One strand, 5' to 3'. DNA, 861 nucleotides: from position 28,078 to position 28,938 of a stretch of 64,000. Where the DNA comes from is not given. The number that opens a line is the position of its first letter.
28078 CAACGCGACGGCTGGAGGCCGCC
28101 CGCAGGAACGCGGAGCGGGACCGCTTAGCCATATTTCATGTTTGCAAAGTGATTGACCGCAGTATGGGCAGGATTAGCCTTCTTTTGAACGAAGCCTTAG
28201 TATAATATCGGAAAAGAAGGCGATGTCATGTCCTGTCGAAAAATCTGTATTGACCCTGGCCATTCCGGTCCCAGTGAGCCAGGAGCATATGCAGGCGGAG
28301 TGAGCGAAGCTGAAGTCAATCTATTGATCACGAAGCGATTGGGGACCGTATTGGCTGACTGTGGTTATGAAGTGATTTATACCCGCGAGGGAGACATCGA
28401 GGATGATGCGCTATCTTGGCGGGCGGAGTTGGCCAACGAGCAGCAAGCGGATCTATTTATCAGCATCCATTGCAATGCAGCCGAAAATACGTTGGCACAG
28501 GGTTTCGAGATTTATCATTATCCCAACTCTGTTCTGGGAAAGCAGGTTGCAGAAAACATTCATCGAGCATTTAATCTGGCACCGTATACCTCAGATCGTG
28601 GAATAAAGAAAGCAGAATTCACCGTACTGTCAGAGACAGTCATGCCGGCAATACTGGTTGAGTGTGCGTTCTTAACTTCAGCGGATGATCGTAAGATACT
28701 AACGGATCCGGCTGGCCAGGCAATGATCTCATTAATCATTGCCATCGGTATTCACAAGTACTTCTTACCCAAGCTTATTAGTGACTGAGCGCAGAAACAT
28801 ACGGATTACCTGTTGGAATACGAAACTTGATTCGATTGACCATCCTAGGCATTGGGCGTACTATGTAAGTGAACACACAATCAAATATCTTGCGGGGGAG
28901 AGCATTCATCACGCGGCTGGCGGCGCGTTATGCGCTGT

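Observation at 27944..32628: Two inverted copies of a G+C-rich, hairpin-dense non-coding element (about 190 nt) bracket the amidase-to-RloC block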

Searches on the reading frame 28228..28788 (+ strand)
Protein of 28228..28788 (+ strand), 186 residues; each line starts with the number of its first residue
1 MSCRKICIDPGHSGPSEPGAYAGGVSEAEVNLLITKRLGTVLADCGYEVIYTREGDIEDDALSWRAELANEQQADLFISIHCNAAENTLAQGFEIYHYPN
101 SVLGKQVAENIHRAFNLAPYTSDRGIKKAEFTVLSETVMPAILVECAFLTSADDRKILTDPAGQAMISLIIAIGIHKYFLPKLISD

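Call 18: search_protein_families(library=pfam, proteins=[window:28228-28788:+], max_evalue=0.01)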
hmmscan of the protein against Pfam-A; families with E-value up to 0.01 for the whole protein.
window:28228-28788:+ (186 aa): 1 family
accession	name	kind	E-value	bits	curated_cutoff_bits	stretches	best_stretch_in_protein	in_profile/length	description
PF01520.23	Amidase_3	-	1.7e-46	158.8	27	1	6-176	1-173/174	N-acetylmuramoyl-L-alanine amidase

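Call 20: find_encoding_contigs(protein=window:28228-28788:+, flank=6000, max_places=10)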
Protein window:28228-28788:+ (186 aa): 4 contigs read that carry it; 2 places shown.
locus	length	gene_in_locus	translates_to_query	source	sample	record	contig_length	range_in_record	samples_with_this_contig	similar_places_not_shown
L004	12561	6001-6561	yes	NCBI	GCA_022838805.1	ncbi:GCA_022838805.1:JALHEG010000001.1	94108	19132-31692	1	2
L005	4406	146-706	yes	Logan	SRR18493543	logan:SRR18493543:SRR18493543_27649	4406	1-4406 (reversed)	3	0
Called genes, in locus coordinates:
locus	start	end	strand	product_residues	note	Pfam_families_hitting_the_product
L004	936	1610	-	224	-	PF13102:Phage_int_SAM_5 (weak), PF14659:Phage_int_SAM_3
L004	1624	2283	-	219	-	PF12844:HTH_19 (weak), PF13560:HTH_31, PF01381:HTH_3, PF00717:Peptidase_S24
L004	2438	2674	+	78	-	PF13443:HTH_26 (weak), PF13560:HTH_31, PF01381:HTH_3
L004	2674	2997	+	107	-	PF12728:HTH_17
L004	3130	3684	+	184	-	-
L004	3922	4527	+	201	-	-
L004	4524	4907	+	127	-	PF00436:SSB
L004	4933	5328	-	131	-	-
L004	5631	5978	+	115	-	-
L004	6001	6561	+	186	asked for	PF01520:Amidase_3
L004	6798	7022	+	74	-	PF07872:DUF1659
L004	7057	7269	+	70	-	PF11148:DUF2922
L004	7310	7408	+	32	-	-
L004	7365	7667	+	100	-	PF12841:YvrJ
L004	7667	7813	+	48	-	-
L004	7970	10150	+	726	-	PF13166:AAA_13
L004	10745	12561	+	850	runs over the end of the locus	PF01555:N6_N4_Mtase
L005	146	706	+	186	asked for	PF01520:Amidase_3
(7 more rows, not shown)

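Call 21: find_related_loci(query=window:28228-28788:+, collection=genome_contigs, flank=5000)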
Query window:28228-28788:+ (186 aa) in genome_contigs; peptide patterns used: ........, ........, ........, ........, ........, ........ (x = any residue, [..] = any of these).
402 stretches matched a pattern; 293 encode a relative of the query (tblastn E <= 1e-3); the best 80 are kept; 80 distinct loci.
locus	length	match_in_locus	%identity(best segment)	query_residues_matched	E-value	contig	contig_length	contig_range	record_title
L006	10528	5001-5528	55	5-180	2e-59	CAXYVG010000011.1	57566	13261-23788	MAG: uncultured bacterium isolate ERR13598973_concoct_86 genome assembly, contig: ERZ24875783.53, whole genome shotgun s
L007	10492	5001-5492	57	5-168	1e-58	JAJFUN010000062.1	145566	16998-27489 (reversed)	MAG: Pelosinus sp. isolate bin.460 k141_84644, whole genome shotgun sequence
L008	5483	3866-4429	51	5-186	3e-53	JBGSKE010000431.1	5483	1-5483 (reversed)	MAG: Negativicutes bacterium isolate JTS-AC173 k141_2728421, whole genome shotgun sequence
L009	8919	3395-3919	50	5-179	2e-52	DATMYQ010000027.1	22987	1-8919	MAG TPA_asm: Patescibacteria group bacterium isolate SMAG_U13152 k141_50800, whole genome shotgun sequence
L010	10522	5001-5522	50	5-178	5e-51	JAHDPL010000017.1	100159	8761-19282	MAG: Sporomusaceae bacterium isolate SM1-B11.1 k141_64741, whole genome shotgun sequence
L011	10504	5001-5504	52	5-172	6e-51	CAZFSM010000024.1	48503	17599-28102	MAG TPA_asm: uncultured Veillonellaceae bacterium isolate SRP302447_co2_51 genome assembly, contig: NODE_2100_length_485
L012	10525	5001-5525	49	5-178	7e-49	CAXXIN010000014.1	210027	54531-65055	MAG: Negativicutes bacterium isolate 83deffcd-e23c-43a8-b56c-eeb2f7c44ec8 genome assembly, contig: contig_14, whole geno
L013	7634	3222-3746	47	5-178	1e-46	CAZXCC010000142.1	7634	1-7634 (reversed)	MAG TPA_asm: uncultured Veillonellaceae bacterium isolate binchicken_co41_33 genome assembly, contig: NODE_9003_length_7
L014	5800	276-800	46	5-178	4e-46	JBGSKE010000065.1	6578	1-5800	MAG: Negativicutes bacterium isolate JTS-AC173 k141_1978337, whole genome shotgun sequence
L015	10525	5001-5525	45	5-178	2e-44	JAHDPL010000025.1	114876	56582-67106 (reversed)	MAG: Sporomusaceae bacterium isolate SM1-B11.1 k141_44974, whole genome shotgun sequence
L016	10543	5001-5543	44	5-179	7e-40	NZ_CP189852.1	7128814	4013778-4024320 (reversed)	Aliinostoc sp. HNIBRCY26 chromosome, complete genome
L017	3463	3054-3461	52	5-140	3e-39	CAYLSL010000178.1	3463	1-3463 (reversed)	MAG TPA_asm: uncultured Veillonellaceae bacterium isolate binchicken_co41_385 genome assembly, contig: NODE_33579_length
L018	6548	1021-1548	45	1-175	3e-36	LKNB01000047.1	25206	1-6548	MAG: Rhodothermaceae bacterium Tc-Br11_B2g6_7 LTtc-BRINE-C610, whole genome shotgun sequence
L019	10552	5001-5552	41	5-184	3e-36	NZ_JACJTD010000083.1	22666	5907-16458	Nostoc foliaceum FACHB-393 contig83, whole genome shotgun sequence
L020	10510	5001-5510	41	5-179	6e-35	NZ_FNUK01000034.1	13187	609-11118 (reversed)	Caloramator fervidus strain DSM 5463, whole genome shotgun sequence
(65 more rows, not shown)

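Call 55: search_protein_families(library=pfam, proteins=[L013:5397-7055:+, L013:2387-3181:+, L013:4819-5208:+, L013:908-1510:-, L015:957-1385:-, L015:1396-1965:-, L009:1474-2658:+, L009:2655-3086:+], max_evalue=0.01)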
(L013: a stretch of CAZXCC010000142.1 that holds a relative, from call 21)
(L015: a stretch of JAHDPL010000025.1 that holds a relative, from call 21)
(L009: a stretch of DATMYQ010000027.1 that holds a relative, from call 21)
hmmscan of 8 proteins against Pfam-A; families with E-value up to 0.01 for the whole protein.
L013:5397-7055:+ (552 aa): 7 families
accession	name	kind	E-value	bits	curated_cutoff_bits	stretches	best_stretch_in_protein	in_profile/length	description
PF13749.12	HATPase_c_4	-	2.9e-17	62.9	26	1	303-385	3-88/89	Putative ATP-dependent DNA helicase recG C-terminal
PF04326.19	SLFN_AlbA_2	-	1.4e-07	32.5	25.3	1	28-129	19-117/118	Schlafen, AlbA_2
PF12840.13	HTH_20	-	2.4e-05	24.6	27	0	496-539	9-50/51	Helix-turn-helix domain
PF01978.25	TrmB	-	0.00027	21.1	25.6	0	499-542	16-57/68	Sugar-specific transcriptional regulator TrmB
PF01047.28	MarR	-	0.0026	18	24.6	0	496-539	8-49/59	MarR family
PF25213.1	HVO_A0261_N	-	0.005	17.1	35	0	361-410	16-65/86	HVO_A0261 N-terminal domain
PF21476.4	PF0610-like_N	-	0.0071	17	33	0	409-437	1-27/50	PF0610-like, N-terminal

L013:2387-3181:+ (264 aa): 2 families
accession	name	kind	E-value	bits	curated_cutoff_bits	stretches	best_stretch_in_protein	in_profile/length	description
PF03374.19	ANT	-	2e-24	86.4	25.3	1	150-250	4-106/108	Phage antirepressor protein KilAC domain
PF02498.22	Bro-N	-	1.2e-23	83.9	25.6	1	19-104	1-96/96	BRO family, N-terminal domain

L013:4819-5208:+ (129 aa): 0 families

L013:908-1510:- (200 aa): 1 family
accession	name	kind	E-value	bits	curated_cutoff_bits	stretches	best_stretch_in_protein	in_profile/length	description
PF02661.23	Fic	-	6e-14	53.1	24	1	60-156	5-93/93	Fic/DOC family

L015:957-1385:- (142 aa): 0 families

L015:1396-1965:- (189 aa): 0 families

L009:1474-2658:+ (394 aa): 3 families
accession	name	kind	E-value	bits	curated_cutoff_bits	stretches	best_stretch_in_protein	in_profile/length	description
PF20590.3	DUF6791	-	5.4e-53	179.6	25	1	10-160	1-149/149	Domain of unknown function (DUF6791)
PF00899.27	ThiF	-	3.8e-11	43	28.1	1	171-299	15-143/238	ThiF family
PF17836.7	PglD_N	-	0.003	18.5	23.4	0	178-232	1-54/78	PglD N-terminal domain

L009:2655-3086:+ (143 aa): 1 family
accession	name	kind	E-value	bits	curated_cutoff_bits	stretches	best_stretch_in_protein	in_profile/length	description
PF20137.4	DUF6527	-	2.7e-25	88.4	23.6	1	32-90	2-63/63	Family of unknown function (DUF6527)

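Call 82: find_homologous_proteins(query=window:28228-28788:+, max_evalue=1e-30)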
Query window:28228-28788:+ (186 aa): 126 proteins with E <= 1e-30 among 398 candidates; the best 120 are listed.
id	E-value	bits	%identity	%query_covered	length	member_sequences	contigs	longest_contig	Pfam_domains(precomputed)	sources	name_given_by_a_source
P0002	3.5e-119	413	100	100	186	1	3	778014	PF01520.24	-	-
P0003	5.8e-73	262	66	95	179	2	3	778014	PF01520.24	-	-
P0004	1.9e-69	251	65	95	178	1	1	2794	PF01520.24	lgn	-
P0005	2.1e-68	248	63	94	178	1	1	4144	PF01520.24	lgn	-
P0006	3.1e-56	208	56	94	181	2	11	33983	PF01520.24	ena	-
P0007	4.0e-56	208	58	93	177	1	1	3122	PF01520.24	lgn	-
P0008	3.7e-55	204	56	87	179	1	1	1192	PF01520.24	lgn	-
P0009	1.7e-54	202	56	95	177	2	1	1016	PF01520.24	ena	-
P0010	2.1e-54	202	54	95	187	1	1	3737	PF01520.24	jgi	-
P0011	2.2e-54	202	56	95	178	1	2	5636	PF01520.24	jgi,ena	-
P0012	4.5e-54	201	56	88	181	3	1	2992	PF01520.24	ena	-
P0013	8.4e-54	200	53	94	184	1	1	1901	PF01520.24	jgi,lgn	-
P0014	1.3e-53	199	55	95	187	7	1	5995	PF01520.24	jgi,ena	-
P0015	2.9e-53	198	55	94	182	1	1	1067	PF01520.24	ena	-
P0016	6.6e-53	197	54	97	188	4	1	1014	PF01520.24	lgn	-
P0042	6.1e-48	181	51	95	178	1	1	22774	PF01520.24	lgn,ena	-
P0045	2.2e-47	179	53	94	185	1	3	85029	PF01520.24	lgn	-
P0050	4.7e-46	175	52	94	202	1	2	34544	PF01520.24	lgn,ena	-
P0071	1.8e-44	170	50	94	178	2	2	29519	PF01520.24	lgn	-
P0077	1.3e-43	167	49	94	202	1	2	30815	PF01520.24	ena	-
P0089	3.1e-42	162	50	94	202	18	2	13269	PF01520.24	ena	-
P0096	1.1e-41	161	49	94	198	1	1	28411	PF01520.24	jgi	-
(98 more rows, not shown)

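Call 86: find_encoding_contigs(protein=P0006, flank=9000, max_places=6)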
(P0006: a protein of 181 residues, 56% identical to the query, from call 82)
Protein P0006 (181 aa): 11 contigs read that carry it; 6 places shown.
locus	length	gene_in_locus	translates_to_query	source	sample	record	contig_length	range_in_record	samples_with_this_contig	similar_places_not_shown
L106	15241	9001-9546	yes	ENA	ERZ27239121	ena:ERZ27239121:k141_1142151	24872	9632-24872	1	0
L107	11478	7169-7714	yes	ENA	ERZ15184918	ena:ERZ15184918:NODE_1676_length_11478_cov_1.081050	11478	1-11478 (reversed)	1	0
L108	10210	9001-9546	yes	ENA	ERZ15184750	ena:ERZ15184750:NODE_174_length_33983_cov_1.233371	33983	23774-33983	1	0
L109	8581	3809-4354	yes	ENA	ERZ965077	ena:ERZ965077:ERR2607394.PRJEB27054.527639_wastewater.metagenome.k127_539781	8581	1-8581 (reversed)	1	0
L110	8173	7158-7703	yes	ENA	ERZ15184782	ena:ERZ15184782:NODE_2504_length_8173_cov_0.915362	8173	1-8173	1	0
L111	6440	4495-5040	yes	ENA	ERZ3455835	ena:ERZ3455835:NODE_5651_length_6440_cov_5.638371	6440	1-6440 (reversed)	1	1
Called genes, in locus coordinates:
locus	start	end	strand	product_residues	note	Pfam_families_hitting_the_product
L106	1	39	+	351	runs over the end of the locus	PF03102:NeuB, PF08666:SAF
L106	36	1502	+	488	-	PF14602:Hexapep_2 (faint), PF00132:Hexapep (weak), PF01041:DegT_DnrJ_EryC1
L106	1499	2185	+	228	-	PF08889:WbqC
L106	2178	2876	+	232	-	PF02585:PIG-L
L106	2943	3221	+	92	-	-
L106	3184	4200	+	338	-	PF04932:Wzy_C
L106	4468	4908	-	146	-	PF06114:Peptidase_M78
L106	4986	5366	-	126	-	PF12844:HTH_19, PF13560:HTH_31, PF01381:HTH_3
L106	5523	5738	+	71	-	PF01381:HTH_3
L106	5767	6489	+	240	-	PF02498:Bro-N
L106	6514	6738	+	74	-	-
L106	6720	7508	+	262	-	PF12684:DUF3799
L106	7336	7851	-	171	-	-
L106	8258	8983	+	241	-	PF01695:IstB_IS21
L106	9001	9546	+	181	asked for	PF01520:Amidase_3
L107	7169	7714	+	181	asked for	PF01520:Amidase_3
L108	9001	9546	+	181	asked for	PF01520:Amidase_3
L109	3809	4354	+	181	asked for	PF01520:Amidase_3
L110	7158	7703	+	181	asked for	PF01520:Amidase_3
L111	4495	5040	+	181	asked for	PF01520:Amidase_3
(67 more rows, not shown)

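Call 87: find_encoding_contigs(protein=P0045, flank=9000, max_places=3)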
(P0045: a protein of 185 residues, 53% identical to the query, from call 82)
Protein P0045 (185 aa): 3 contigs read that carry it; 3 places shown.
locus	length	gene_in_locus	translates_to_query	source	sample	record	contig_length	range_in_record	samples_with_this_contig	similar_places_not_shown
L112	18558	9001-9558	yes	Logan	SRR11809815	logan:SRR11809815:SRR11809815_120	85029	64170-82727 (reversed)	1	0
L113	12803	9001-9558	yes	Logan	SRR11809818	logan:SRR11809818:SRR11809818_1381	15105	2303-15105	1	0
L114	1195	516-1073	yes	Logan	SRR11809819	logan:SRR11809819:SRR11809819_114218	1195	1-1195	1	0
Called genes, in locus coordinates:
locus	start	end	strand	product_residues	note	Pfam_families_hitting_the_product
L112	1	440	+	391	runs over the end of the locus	PF01098:FTSW_RODA_SPOVE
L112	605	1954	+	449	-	PF00309:Sigma54_AID, PF04963:Sigma54_CBD, PF04552:Sigma54_DBD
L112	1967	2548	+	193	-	PF12917:YfbR-like, PF13023:HD_3, PF01966:HD (weak)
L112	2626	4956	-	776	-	PF01590:GAF (faint), PF00990:GGDEF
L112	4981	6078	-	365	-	PF08668:HDOD (weak), PF13487:HD_5, PF01966:HD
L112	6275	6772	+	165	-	PF03205:MobB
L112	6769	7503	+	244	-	-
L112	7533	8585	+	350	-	PF00091:Tubulin, PF12327:FtsZ_C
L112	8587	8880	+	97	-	PF04456:DUF503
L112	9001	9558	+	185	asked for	PF01520:Amidase_3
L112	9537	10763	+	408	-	PF06609:TRI12 (faint), PF00083:Sugar_tr (weak), PF05977:MFS_3 (weak), PF07690:MFS_1, PF12832:MFS_1_like (faint), PF06779:MFS_4, PF00083:Sugar_tr (weak), PF07690:MFS_1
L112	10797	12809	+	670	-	PF04879:Molybdop_Fe4S4, PF00384:Molybdopterin, PF01568:Molydop_binding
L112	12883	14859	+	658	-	PF03717:PBP_dimer, PF00905:Transpeptidase, PF03793:PASTA (weak)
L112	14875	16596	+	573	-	PF14716:HHH_8, PF14520:HHH_5 (weak), PF14791:DNA_pol_B_thumb, PF02811:PHP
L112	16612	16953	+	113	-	PF01155:HypA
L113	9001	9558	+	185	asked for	PF01520:Amidase_3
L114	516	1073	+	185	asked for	PF01520:Amidase_3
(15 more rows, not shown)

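Call 88: find_encoding_contigs(protein=P0042, flank=9000, max_places=3)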
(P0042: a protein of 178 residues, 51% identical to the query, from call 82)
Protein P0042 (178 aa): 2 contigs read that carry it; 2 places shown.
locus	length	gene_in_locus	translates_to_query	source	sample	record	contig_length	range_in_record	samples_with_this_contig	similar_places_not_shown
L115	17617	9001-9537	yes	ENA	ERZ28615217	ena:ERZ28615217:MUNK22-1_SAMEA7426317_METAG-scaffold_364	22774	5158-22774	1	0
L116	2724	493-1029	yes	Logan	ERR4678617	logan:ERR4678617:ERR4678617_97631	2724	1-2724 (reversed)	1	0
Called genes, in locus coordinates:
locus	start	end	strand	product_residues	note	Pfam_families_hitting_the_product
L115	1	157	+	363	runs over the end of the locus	PF01370:Epimerase, PF04321:RmlD_sub_bind, PF16363:GDP_Man_Dehyd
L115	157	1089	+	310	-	PF01370:Epimerase, PF04321:RmlD_sub_bind, PF16363:GDP_Man_Dehyd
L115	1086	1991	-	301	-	PF04724:Glyco_transf_17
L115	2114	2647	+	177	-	PF02366:PMT, PF13231:PMT_2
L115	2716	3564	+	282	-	-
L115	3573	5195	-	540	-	PF02366:PMT (weak), PF13231:PMT_2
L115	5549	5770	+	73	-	PF13560:HTH_31, PF01381:HTH_3, PF13443:HTH_26 (weak)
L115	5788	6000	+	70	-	PF12728:HTH_17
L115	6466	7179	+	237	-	PF01695:IstB_IS21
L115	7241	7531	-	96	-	PF05016:ParE_toxin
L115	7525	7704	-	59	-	-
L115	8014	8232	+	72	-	PF07872:DUF1659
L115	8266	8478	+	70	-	PF11148:DUF2922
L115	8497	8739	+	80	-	PF12841:YvrJ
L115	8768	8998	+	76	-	-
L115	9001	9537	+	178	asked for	PF01520:Amidase_3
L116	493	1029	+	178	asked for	PF01520:Amidase_3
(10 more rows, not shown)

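Call 89: find_encoding_contigs(protein=P0050, flank=9000, max_places=3)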
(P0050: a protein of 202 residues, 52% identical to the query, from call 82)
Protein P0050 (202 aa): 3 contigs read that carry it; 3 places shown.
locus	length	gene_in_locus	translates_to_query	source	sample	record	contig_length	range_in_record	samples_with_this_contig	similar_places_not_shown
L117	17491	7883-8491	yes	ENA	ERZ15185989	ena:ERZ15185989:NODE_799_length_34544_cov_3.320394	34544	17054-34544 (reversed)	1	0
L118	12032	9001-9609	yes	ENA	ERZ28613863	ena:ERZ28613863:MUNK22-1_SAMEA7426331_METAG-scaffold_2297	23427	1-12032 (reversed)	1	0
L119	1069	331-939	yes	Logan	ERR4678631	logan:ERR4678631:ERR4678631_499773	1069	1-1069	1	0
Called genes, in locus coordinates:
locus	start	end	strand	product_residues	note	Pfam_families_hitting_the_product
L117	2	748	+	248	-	?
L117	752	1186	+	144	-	PF03994:DUF350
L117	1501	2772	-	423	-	PF14659:Phage_int_SAM_3, PF00589:Phage_integrase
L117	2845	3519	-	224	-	PF12844:HTH_19 (weak), PF13560:HTH_31, PF01381:HTH_3, PF00717:Peptidase_S24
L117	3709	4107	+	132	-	-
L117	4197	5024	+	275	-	PF14297:Lin1244_N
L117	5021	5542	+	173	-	-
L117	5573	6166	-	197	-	PF03167:UDG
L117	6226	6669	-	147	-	PF12675:DUF3795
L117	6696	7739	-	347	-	-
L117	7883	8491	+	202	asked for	PF01520:Amidase_3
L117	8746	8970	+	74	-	PF07872:DUF1659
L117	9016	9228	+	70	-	PF11148:DUF2922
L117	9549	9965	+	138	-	-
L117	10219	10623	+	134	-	PF05066:HARE-HTH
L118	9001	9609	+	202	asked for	PF01520:Amidase_3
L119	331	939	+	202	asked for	PF01520:Amidase_3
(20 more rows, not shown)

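Call 94: find_encoding_contigs(protein=P0077, flank=9000, max_places=3)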
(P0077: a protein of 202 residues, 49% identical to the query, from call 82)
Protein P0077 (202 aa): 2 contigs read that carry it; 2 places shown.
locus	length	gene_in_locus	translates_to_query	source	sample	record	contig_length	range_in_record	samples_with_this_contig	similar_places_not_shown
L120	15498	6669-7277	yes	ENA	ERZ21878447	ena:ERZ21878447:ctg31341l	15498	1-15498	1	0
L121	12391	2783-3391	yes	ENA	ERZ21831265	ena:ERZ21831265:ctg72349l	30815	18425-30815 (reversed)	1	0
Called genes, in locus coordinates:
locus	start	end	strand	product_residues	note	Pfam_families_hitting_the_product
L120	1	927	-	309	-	?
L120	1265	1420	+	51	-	-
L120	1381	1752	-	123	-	PF12844:HTH_19 (weak), PF13560:HTH_31, PF01381:HTH_3, PF13413:HTH_25 (faint)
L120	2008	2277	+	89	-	PF01381:HTH_3 (weak)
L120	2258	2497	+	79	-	PF12728:HTH_17 (weak)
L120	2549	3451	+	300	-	PF14297:Lin1244_N (weak), PF07261:DnaB_2 (weak)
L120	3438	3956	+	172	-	-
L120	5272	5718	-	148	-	-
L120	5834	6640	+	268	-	PF02498:Bro-N, PF03374:ANT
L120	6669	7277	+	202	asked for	PF01520:Amidase_3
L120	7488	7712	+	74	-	PF07872:DUF1659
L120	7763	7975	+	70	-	PF11148:DUF2922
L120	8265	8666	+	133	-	-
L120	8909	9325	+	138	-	PF03852:Vsr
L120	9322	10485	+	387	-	PF00145:DNA_methylase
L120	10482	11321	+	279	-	PF09517:RE_Eco29kI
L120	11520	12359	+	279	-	PF19448:DUF5986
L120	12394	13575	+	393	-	PF01381:HTH_3, PF12844:HTH_19 (weak), PF13560:HTH_31 (weak), PF06114:Peptidase_M78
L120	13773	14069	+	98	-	PF11867:T1RH-like_C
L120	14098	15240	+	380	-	PF18145:SAVED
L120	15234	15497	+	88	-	?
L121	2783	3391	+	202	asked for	PF01520:Amidase_3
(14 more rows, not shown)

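Call 95: find_encoding_contigs(protein=P0089, flank=9000, max_places=3)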
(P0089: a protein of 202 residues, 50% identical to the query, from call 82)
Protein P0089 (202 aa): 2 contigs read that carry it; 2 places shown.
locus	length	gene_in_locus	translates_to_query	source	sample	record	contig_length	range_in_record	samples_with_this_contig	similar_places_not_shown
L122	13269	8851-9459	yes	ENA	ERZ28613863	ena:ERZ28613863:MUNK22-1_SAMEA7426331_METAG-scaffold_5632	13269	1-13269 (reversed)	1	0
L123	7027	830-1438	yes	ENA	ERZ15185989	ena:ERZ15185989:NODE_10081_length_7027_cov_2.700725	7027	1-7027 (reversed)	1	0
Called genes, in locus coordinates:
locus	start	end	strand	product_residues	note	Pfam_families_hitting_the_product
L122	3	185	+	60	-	?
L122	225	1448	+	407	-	PF04389:Peptidase_M28, PF01546:Peptidase_M20, PF07687:M20_dimer (weak)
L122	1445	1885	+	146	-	PF14539:DUF4442 (weak), PF03061:4HBT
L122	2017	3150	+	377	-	PF02771:Acyl-CoA_dh_N, PF02770:Acyl-CoA_dh_M, PF00441:Acyl-CoA_dh_1, PF22924:ACOX_C_alpha1 (faint), PF08028:Acyl-CoA_dh_2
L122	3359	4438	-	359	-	PF14659:Phage_int_SAM_3 (weak), PF00589:Phage_integrase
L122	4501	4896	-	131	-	PF12844:HTH_19, PF13443:HTH_26, PF13560:HTH_31, PF01381:HTH_3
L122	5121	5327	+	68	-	PF01381:HTH_3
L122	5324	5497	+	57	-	PF12728:HTH_17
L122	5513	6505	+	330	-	PF14297:Lin1244_N (weak)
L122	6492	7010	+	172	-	-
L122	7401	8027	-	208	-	-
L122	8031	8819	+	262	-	PF02498:Bro-N, PF03374:ANT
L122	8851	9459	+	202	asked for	PF01520:Amidase_3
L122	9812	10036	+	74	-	PF07872:DUF1659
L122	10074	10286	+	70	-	PF11148:DUF2922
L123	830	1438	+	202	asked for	PF01520:Amidase_3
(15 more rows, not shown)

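Call 96: find_encoding_contigs(protein=P0096, flank=9000, max_places=3)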
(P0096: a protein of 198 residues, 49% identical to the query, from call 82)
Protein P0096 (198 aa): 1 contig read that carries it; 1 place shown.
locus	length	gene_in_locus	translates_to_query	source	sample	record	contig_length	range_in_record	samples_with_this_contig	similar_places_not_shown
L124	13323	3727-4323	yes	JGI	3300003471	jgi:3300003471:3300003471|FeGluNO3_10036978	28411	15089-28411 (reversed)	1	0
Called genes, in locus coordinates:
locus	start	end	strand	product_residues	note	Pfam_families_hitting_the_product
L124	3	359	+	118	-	PF01695:IstB_IS21 (weak)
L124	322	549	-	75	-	-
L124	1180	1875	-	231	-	-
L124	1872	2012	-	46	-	-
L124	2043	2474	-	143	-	-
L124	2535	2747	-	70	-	-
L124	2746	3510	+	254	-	PF03374:ANT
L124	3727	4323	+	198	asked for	PF01520:Amidase_3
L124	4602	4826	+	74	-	PF07872:DUF1659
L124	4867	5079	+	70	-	PF11148:DUF2922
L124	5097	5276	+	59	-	PF12841:YvrJ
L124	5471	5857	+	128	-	-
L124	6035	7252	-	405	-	PF02457:DAC (weak)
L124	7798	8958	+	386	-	PF03235:GmrSD_N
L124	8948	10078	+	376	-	PF02463:SMC_N (faint), PF11398:DUF2813 (faint), PF13175:AAA_15, PF13476:AAA_23, PF13304:AAA_21, PF13175:AAA_15, PF12476:DUF3696 (weak)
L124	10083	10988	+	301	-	-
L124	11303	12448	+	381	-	PF06114:Peptidase_M78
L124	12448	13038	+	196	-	-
